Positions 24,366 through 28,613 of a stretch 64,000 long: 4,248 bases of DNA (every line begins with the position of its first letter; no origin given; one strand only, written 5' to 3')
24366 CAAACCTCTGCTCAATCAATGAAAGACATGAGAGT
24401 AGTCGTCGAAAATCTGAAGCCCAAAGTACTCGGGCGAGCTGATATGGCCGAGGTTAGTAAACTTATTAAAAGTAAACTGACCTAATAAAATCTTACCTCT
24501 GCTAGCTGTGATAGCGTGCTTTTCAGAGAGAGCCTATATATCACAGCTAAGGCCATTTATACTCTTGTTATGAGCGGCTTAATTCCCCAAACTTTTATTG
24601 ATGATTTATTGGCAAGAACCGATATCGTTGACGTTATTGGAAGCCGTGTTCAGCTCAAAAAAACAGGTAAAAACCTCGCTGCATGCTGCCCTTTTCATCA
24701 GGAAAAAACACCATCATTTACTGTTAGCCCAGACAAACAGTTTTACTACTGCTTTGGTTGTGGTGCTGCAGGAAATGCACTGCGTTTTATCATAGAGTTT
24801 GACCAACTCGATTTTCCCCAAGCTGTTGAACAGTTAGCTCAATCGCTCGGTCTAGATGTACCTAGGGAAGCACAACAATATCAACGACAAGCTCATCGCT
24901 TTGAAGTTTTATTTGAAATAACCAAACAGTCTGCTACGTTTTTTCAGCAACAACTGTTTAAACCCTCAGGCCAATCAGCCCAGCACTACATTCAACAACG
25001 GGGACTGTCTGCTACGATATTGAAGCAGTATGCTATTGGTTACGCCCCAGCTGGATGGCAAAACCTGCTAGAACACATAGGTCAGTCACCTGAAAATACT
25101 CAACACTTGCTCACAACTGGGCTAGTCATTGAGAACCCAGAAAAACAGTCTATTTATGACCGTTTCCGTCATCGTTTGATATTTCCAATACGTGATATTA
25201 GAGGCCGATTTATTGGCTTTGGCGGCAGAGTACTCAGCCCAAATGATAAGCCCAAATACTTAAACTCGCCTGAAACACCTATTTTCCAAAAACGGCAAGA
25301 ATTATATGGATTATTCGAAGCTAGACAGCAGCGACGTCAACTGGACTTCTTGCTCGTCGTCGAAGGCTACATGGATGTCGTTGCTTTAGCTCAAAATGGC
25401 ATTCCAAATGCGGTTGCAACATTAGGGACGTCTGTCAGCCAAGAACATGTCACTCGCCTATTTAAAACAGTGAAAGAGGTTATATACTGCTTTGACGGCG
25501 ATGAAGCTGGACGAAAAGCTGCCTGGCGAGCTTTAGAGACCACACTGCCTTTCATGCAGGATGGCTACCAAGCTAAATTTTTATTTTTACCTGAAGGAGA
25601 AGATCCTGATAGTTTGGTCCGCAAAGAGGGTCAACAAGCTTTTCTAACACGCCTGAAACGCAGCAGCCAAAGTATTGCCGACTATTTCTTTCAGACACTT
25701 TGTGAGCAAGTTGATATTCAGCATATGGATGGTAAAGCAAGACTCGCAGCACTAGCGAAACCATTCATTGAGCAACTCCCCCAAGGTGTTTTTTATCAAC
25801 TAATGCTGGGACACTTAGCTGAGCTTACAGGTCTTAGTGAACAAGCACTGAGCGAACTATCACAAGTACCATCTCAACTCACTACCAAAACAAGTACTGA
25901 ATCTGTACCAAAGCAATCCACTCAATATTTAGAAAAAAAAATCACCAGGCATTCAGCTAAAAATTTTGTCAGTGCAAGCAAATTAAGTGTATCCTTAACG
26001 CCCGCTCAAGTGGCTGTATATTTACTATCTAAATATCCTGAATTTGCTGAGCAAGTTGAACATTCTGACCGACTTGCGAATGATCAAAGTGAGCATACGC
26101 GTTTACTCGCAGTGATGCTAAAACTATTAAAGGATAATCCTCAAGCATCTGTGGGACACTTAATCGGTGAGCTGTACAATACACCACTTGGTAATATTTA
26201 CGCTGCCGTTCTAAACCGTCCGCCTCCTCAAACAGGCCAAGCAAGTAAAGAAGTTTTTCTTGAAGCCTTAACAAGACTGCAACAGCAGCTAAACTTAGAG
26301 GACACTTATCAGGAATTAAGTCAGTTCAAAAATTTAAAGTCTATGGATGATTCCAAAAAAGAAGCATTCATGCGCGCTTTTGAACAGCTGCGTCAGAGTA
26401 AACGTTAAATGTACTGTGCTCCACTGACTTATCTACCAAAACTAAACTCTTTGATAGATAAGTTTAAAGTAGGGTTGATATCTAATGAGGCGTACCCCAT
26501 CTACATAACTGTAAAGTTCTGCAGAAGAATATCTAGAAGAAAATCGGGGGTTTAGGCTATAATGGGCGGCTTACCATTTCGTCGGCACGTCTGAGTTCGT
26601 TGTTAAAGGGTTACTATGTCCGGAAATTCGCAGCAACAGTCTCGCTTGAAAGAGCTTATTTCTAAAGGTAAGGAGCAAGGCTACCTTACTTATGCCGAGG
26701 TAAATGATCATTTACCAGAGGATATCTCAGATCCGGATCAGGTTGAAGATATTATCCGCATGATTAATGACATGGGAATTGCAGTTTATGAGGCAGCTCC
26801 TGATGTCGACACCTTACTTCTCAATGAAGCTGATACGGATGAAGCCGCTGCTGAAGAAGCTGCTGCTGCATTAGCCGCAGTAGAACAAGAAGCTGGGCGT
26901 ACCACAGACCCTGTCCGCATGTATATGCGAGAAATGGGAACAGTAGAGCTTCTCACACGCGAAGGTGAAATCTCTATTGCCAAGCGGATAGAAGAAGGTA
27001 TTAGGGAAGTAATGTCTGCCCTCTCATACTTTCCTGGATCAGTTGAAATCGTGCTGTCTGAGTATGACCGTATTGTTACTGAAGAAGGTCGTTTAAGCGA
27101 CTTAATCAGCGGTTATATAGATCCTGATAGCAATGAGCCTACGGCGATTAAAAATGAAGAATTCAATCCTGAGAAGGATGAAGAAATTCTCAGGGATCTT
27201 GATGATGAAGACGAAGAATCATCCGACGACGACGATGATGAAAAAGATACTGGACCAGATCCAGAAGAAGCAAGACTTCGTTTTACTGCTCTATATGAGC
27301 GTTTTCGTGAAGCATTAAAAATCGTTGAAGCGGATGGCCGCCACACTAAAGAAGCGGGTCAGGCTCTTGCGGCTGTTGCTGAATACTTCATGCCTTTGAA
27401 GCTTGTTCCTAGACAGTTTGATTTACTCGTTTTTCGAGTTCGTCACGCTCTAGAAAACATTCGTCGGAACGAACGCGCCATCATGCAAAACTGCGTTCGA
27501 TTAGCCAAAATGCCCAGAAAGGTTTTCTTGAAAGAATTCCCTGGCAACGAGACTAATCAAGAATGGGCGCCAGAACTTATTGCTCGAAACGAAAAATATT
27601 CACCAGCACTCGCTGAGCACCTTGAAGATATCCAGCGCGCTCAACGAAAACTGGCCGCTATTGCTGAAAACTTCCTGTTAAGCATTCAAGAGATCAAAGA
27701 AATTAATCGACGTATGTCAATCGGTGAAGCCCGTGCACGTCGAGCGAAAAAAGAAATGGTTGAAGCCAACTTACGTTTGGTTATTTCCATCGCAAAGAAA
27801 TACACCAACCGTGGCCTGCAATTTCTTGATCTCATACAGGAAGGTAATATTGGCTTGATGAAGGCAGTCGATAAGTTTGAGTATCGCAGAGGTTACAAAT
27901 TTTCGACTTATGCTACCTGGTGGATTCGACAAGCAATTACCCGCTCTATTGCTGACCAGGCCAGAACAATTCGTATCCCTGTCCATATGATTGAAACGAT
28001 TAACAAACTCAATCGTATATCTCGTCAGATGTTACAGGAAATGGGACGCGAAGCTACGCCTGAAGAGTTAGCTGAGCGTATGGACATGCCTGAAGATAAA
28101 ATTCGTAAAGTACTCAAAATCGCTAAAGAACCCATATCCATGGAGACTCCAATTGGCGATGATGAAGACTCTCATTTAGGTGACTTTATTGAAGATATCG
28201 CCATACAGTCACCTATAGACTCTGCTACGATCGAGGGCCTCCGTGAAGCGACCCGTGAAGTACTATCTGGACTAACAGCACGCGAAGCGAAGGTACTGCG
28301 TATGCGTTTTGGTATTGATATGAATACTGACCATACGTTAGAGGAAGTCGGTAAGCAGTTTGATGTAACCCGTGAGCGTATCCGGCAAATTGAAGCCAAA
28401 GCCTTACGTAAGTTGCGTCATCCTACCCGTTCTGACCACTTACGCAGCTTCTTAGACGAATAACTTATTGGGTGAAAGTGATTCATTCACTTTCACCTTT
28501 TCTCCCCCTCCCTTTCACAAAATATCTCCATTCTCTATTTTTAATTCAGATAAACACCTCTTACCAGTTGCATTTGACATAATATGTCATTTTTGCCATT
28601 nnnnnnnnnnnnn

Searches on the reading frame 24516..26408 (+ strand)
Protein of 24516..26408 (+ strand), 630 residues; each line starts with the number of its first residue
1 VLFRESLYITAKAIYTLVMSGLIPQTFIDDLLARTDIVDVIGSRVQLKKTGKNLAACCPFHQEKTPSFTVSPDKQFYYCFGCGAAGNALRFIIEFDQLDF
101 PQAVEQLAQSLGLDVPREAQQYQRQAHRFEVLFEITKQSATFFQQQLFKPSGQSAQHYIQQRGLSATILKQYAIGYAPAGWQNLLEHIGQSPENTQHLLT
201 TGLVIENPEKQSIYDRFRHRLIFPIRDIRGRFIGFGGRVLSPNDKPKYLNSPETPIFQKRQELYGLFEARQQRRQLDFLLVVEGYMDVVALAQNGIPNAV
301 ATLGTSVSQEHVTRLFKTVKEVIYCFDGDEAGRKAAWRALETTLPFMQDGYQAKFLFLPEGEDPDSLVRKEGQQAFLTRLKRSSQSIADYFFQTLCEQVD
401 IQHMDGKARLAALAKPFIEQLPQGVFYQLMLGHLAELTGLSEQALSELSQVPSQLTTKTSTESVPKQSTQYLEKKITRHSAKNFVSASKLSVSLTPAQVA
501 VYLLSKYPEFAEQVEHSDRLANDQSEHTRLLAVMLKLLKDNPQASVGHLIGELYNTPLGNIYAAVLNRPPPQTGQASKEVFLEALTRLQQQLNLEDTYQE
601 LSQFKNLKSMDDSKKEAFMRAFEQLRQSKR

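Call 36: search_protein_families(library=pfam, proteins=[window:24516-26408:+], max_evalue=0.000001)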
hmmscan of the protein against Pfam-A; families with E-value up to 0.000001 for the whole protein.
window:24516-26408:+ (630 aa): 8 families
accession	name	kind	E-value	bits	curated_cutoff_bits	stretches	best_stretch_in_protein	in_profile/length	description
PF08275.17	DNAG_N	-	1.7e-42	144.9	26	1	142-269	1-127/128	DNA primase catalytic core, N-terminal domain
PF01807.25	Zn_ribbon_DnaG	-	1e-39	134.7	24.9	1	24-118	2-96/98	CHC2 zinc finger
PF13155.12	Toprim_2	-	1.7e-19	70.4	22.1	1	281-367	2-87/88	Toprim-like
PF13662.12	Toprim_4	-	2.4e-18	66.6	25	1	279-342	3-73/85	Toprim domain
PF01751.28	Toprim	-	8.5e-15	55.1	23.1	1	279-355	2-93/96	Toprim domain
PF10410.14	DnaB_bind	-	4e-12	46.6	20.6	1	389-443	2-56/56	DnaB-helicase binding domain of primase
PF08278.16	DnaG_DnaB_bind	-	1.6e-08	35.4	29.1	1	501-619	5-122/124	DNA primase DnaG DnaB-binding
PF13362.12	Toprim_3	-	1.8e-08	35.1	27.2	1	279-373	2-94/95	Toprim domain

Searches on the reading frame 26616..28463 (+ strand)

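Call 14: search_protein_families(library=pfam, proteins=[window:26616-28463:+], max_evalue=0.001)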
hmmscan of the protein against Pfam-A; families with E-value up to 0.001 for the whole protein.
window:26616-28463:+ (615 aa): 6 families
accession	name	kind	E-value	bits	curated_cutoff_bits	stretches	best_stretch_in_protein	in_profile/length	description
PF04546.19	Sigma70_ner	-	2e-61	208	29.7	1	139-349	1-209/210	Sigma-70, non-essential region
PF04539.22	Sigma70_r3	-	2.6e-30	104.8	25.3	1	460-536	1-77/78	Sigma-70 region 3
PF03979.19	Sigma70_r1_1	-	1.2e-29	102.5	22.5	1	6-83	2-78/81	Sigma-70 factor, region 1.1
PF04542.20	Sigma70_r2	-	5e-24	84.3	24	1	381-451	1-71/71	Sigma-70 region 2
PF04545.22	Sigma70_r4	-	4.1e-20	71.5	24.1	1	549-602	1-50/50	Sigma-70, region 4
PF00140.25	Sigma70_r1_2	-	2.4e-12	47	22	1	98-128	1-31/34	Sigma-70 factor, region 1.2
